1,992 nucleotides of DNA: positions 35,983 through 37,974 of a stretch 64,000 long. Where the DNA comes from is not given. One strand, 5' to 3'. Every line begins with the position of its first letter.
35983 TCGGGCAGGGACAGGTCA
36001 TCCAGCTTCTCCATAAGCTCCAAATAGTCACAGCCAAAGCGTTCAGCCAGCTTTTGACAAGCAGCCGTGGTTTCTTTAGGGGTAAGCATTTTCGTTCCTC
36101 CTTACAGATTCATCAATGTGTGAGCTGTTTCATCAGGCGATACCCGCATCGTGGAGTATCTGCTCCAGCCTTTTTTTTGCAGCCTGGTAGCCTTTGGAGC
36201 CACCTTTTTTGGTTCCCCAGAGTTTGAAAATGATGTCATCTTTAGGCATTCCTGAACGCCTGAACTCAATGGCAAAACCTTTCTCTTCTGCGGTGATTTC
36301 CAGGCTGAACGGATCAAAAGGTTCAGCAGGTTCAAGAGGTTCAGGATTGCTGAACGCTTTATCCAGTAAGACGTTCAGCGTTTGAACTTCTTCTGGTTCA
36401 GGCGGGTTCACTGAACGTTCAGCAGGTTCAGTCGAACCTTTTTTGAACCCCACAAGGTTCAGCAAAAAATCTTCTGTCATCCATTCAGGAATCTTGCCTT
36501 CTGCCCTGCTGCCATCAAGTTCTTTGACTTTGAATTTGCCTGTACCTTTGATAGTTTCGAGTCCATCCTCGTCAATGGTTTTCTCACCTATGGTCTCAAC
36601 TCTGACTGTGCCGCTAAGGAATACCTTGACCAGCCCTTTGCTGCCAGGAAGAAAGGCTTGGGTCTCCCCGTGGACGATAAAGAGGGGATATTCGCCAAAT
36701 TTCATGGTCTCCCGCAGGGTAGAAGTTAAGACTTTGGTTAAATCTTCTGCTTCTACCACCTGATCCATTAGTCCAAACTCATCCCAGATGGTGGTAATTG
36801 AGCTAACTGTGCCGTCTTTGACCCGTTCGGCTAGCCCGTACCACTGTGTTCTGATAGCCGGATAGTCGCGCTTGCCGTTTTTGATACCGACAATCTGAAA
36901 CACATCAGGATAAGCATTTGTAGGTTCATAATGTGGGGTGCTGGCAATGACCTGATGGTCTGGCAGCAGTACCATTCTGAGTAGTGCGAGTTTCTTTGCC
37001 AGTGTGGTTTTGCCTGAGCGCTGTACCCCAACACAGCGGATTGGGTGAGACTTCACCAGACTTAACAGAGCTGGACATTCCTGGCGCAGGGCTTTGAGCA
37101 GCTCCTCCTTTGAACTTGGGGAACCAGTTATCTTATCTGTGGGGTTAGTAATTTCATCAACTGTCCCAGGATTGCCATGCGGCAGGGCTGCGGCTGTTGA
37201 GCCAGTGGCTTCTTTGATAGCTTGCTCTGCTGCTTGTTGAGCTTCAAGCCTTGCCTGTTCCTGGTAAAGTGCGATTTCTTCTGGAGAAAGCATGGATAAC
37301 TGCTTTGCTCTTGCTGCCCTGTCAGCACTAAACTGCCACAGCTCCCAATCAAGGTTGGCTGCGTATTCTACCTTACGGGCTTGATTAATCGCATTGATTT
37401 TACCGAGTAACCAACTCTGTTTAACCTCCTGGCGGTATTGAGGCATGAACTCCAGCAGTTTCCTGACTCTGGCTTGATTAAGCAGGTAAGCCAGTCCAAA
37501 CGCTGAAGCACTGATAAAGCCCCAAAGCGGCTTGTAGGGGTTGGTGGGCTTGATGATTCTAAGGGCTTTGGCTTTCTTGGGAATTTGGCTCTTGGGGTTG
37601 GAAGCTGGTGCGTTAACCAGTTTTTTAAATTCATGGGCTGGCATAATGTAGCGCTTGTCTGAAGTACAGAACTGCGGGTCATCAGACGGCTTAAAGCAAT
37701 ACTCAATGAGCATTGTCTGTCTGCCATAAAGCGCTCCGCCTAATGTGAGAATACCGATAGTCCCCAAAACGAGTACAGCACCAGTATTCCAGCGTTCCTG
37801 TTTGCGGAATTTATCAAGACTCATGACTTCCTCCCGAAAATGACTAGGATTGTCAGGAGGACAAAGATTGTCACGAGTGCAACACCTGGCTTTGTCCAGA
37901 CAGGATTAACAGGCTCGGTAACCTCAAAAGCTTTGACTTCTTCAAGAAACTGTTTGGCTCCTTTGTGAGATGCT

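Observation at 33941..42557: Sixteen-gene, translationally coupled operon of mostly unknown function: ParMR, then a membrane ATPase, ending in a short tyrosine recombinase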

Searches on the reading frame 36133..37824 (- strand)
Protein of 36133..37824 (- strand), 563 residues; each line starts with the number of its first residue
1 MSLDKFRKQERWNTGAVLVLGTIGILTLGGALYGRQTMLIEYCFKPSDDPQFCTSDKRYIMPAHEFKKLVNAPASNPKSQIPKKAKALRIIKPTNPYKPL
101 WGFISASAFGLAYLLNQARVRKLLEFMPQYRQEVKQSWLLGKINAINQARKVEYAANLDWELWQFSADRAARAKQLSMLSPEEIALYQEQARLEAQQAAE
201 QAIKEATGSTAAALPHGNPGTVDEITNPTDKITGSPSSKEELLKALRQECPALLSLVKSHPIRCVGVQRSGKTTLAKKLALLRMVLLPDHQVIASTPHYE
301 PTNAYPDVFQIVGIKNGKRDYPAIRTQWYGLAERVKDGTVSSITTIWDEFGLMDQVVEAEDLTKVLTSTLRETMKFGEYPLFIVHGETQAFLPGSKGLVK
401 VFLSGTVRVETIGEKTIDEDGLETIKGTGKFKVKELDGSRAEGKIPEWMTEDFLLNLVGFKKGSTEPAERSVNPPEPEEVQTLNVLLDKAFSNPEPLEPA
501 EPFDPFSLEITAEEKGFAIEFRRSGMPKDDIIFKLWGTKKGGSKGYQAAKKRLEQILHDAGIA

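Call 4: search_protein_families(library=pfam, max_evalue=0.1, proteins=[window:36133-37824:-])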
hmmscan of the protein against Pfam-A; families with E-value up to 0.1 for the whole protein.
window:36133-37824:- (563 aa): 0 families

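Call 7: search_protein_families(library=phrogs, max_evalue=0.01, proteins=[window:36133-37824:-])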
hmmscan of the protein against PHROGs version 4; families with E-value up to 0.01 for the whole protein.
window:36133-37824:- (563 aa): 1 family
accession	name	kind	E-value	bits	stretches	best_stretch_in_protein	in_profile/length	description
phrog_29669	-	unknown function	1.9e-05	24.4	1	237-457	158-383/581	-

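Call 8: search_protein_families(library=ncbifam, max_evalue=0.01, proteins=[window:36133-37824:-])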
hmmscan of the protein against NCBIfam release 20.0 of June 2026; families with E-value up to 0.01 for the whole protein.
window:36133-37824:- (563 aa): 0 families

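Call 11: search_solved_structures(query=window:36133-37824:-, max_evalue=10)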
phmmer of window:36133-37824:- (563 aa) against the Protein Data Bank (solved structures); distinct sequences matched with E-value up to 10: 0.

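Call 13: find_homologous_proteins(query=window:36133-37824:-, max_evalue=0.001)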
Query window:36133-37824:- (563 aa): 123 proteins with E <= 0.001 among 8000 candidates; the best 120 are listed.
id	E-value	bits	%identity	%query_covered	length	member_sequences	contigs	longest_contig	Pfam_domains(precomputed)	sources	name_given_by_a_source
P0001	0.0e+0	1194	94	100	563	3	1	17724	-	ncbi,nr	ncbi:MAG: hypothetical protein F6K31_07205 [Symploca sp. SIO2G7]|nr:hypothetical protein [Symploca s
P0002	3.0e-249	847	67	100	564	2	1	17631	-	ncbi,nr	ncbi:MAG: hypothetical protein F6K31_07430 [Symploca sp. SIO2G7]|nr:hypothetical protein [Symploca s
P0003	8.6e-209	713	64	89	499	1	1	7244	-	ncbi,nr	ncbi:MAG: ATP-binding protein [Symploca sp. SIO3E6]|nr:ATP-binding protein [Caldora sp. SIO3E6]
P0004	3.3e-179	615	78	63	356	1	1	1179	-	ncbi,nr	ncbi:MAG: hypothetical protein F6K41_44850, partial [Symploca sp. SIO3E6]|nr:hypothetical protein [C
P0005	1.3e-134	468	64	58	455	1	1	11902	-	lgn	-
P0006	5.1e-113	397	73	44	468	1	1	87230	-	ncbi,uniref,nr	ncbi:hypothetical protein [Coleofasciculus sp. FACHB-1120]|uniref:hypothetical protein n=1 Tax=Coleo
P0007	2.9e-112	395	77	40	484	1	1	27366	-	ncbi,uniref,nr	ncbi:hypothetical protein H6F50_21260 [Coleofasciculus sp. FACHB-712]|uniref:hypothetical protein n=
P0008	2.9e-110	388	78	40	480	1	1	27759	-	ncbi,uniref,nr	ncbi:hypothetical protein H6F50_09115 [Coleofasciculus sp. FACHB-712]|uniref:hypothetical protein n=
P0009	1.9e-102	362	59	51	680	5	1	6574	-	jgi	jgi:hypothetical protein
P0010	5.4e-99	351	64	42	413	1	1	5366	-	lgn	-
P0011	1.5e-97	346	48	66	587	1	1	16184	-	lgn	-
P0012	1.7e-96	342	69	37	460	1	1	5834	-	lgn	-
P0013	2.4e-95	339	63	42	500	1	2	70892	-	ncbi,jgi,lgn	jgi:hypothetical protein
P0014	1.9e-93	332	64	42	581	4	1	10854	-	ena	-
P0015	9.5e-93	330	62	43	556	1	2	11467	-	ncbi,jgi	jgi:hypothetical protein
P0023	8.4e-91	324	63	42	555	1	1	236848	-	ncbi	ncbi:hypothetical protein [Phormidesmis sp. 146-33]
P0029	3.6e-90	322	63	41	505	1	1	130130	-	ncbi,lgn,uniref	ncbi:hypothetical protein [Allocoleopsis sp.]|uniref:hypothetical protein n=1 Tax=Allocoleopsis sp. 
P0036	3.3e-89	318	60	43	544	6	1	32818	-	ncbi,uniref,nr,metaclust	ncbi:hypothetical protein [Phormidesmis priestleyi]|uniref:hypothetical protein n=1 Tax=Phormidesmis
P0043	1.0e-88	317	44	70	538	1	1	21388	PF01935.24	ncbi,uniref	ncbi:helicase HerA domain-containing protein [Coleofasciculus sp. E1-EBD-02]|uniref:helicase HerA do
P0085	8.1e-82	294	59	40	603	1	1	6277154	-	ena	-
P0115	4.2e-62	229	48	50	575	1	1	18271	-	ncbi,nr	ncbi:MAG: hypothetical protein F6K09_01250 [Merismopedia sp. SIO2A8]|nr:hypothetical protein [Symplo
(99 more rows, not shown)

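Call 15: find_encoding_contigs(protein=P0002, flank=10000, max_places=3)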
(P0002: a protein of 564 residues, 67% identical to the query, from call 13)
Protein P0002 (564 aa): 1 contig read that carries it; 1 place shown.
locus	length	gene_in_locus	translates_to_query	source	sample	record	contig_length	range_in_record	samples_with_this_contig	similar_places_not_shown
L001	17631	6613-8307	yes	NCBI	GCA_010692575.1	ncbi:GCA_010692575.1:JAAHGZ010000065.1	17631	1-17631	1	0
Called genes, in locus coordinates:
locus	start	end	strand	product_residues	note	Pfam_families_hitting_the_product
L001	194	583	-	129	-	-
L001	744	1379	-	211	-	-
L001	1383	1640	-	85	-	-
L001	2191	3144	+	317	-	PF17989:ALP_N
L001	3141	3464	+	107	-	-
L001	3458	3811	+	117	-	-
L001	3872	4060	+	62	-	-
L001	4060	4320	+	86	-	-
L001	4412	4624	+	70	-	-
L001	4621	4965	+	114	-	-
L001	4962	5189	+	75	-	-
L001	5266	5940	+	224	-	-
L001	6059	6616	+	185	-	-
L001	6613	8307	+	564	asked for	-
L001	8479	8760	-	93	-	-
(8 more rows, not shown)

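Call 16: find_encoding_contigs(protein=P0006, flank=10000, max_places=3)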
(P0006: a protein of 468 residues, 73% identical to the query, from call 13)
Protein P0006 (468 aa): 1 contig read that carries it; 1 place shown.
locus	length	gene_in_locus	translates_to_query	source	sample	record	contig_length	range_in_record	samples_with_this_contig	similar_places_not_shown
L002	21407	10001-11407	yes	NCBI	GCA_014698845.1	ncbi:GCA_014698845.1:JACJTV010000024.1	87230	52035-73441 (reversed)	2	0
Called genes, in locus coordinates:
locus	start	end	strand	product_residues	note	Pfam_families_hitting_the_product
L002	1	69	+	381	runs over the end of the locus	PF27551:XisAC_N, PF27132:XisAC_2nd, PF00589:Phage_integrase (faint)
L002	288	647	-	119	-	-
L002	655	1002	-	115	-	-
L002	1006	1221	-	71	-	PF12728:HTH_17 (weak)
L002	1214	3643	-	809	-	-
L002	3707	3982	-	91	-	-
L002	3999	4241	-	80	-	-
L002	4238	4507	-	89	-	-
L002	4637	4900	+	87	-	PF08872:KGK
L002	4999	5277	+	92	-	PF08872:KGK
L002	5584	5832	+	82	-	PF13384:HTH_23 (faint), PF01381:HTH_3, PF12844:HTH_19 (weak), PF13443:HTH_26, PF13560:HTH_31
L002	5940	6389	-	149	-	-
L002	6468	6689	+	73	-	-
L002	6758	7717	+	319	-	-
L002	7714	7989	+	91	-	-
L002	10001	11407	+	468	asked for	-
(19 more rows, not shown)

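Call 17: find_encoding_contigs(protein=P0085, flank=10000, max_places=2)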
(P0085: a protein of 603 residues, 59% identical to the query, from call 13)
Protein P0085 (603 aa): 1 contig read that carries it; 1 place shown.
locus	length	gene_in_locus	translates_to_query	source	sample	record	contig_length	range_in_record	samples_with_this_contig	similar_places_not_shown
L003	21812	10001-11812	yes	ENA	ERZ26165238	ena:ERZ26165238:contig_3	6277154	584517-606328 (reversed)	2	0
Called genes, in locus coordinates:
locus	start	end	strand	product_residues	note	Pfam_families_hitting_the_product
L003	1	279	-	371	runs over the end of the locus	PF27551:XisAC_N, PF27132:XisAC_2nd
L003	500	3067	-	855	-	PF00270:DEAD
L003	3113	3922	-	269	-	-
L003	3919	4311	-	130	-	-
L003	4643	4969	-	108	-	-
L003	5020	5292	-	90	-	-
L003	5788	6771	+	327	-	-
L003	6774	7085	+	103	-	-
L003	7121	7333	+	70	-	-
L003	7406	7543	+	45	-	-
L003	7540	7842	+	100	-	-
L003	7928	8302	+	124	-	-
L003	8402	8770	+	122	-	-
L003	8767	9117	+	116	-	-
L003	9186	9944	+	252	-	-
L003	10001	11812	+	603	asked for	-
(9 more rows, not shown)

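Call 18: find_encoding_contigs(protein=P0023, flank=10000, max_places=2)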
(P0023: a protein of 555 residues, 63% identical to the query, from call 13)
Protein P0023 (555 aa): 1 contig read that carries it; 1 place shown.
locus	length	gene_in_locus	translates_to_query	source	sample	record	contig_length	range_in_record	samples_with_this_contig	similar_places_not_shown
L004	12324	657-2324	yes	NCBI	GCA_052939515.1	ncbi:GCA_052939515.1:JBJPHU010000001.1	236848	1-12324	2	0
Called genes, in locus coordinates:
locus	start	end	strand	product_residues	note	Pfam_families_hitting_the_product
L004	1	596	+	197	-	?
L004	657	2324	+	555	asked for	-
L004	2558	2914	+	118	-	-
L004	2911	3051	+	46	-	-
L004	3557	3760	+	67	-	-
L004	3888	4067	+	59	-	-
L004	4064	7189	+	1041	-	PF13148:DUF3987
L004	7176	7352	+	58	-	-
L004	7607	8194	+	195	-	PF05685:Uma2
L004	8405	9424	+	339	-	PF00575:S1, PF23459:S1_RRP5 (faint), PF00575:S1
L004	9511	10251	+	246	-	PF00702:Hydrolase, PF12710:HAD (weak), PF13419:HAD_2, PF13242:Hydrolase_like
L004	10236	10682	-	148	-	PF00072:Response_reg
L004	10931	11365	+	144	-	PF20042:DUF6444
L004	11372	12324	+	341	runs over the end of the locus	PF03050:DDE_Tnp_IS66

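Call 19: find_encoding_contigs(protein=P0043, flank=10000, max_places=2)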
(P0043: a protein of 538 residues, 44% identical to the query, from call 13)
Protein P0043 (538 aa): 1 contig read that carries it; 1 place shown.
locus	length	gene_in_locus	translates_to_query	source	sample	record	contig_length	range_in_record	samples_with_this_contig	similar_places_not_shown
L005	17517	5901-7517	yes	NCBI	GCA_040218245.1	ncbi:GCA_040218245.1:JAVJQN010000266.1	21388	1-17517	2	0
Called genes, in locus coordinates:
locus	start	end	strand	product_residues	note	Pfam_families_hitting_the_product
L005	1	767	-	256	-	?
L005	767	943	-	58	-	-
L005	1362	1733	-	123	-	-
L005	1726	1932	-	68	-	-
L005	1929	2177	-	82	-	-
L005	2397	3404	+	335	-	-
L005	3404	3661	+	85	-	-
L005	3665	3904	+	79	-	-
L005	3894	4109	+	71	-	-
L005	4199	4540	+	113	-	-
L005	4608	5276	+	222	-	-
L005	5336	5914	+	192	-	-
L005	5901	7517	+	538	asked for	PF01935:DUF87 (weak)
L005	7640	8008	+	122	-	-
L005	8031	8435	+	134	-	-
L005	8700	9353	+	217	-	PF00196:GerE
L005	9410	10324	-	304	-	PF03432:Relaxase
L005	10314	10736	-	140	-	PF21983:NikA-like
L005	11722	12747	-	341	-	PF05181:XPA_C (weak)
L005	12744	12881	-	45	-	-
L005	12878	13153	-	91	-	-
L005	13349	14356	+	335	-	-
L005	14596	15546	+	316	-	PF02899:Phage_int_SAM_1, PF00589:Phage_integrase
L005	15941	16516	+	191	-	PF05685:Uma2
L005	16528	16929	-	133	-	-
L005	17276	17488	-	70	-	-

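Call 21: search_solved_structures(query=A1, max_evalue=10, show_alignments=2)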
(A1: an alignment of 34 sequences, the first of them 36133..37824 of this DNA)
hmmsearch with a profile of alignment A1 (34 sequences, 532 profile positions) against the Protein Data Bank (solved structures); distinct sequences matched with E-value up to 10: 128 (the best 60 are shown).
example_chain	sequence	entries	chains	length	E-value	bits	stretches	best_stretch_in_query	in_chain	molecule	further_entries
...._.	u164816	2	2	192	0.0017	20.6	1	91-176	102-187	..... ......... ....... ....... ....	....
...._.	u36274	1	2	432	0.003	19.8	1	190-243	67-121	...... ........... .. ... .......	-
3ndb_B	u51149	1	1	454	0.0033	19.7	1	190-243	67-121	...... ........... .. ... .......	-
3dm5_A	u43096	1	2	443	0.004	19.4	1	223-254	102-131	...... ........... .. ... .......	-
9ibc_LV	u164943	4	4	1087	0.0075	18.5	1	87-237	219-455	RNA helicase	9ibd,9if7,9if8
8wdb_D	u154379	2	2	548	0.04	16.1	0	222-242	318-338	Probable dipeptide-transport ATP-binding protein ABC transporter DppD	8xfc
8wd9_D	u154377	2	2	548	0.04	16.1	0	222-242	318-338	Probable dipeptide-transport ATP-binding protein ABC transporter DppD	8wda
3j15_B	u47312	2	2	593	0.059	15.5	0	218-242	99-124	ABC transporter ATP-binding protein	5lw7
3bk7_A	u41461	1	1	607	0.063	15.4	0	218-242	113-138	ABC transporter ATP-binding protein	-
3kl4_A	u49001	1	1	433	0.065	15.4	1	224-242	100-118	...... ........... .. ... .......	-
1qzw_A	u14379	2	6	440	0.067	15.4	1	224-242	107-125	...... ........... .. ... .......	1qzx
2iy3_A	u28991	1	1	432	0.073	15.2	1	224-243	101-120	Signal recognition particle protein,Signal recognition particle 54 kDa protein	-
7epk_A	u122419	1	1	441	0.082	15.1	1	224-244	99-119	Signal recognition particle 54 kDa protein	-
1j8m_F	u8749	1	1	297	0.11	14.7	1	224-242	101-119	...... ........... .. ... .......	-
5l3s_A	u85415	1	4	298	0.11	14.7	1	224-242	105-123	Signal recognition particle 54 kDa protein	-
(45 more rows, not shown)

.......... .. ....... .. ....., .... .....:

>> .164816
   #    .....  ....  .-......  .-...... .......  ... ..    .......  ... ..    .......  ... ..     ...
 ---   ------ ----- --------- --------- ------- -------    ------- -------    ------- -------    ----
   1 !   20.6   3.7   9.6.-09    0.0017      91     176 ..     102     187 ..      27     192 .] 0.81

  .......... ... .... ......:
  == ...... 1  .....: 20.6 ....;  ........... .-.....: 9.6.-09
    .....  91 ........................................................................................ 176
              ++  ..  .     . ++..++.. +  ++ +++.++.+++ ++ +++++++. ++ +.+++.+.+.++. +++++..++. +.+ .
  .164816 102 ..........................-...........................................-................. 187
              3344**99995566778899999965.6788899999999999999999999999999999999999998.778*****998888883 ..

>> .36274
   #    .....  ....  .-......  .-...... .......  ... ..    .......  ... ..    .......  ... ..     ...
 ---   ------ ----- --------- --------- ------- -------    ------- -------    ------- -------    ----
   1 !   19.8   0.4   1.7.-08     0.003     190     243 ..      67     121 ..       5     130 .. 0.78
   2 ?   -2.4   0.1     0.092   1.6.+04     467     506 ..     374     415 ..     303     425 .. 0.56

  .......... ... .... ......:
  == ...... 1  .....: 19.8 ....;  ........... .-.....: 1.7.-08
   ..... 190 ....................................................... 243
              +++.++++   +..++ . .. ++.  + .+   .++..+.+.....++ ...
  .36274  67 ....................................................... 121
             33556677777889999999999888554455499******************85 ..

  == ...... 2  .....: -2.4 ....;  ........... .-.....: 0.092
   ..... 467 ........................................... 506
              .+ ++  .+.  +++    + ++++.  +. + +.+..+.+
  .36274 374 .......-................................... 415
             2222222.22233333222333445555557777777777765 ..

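Call 30: find_related_loci(query=A1, collection=viral_contigs, flank=10000)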
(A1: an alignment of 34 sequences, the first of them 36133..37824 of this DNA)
Query A1 (563 aa) in viral_contigs; peptide patterns used: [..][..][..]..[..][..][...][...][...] (x = any residue, [..] = any of these).
597 stretches matched a pattern; 1 encode a relative of the query (tblastn E <= 1e-3); 1 distinct loci.
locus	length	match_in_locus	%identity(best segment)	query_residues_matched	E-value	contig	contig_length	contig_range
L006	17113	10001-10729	63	226-459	1e-100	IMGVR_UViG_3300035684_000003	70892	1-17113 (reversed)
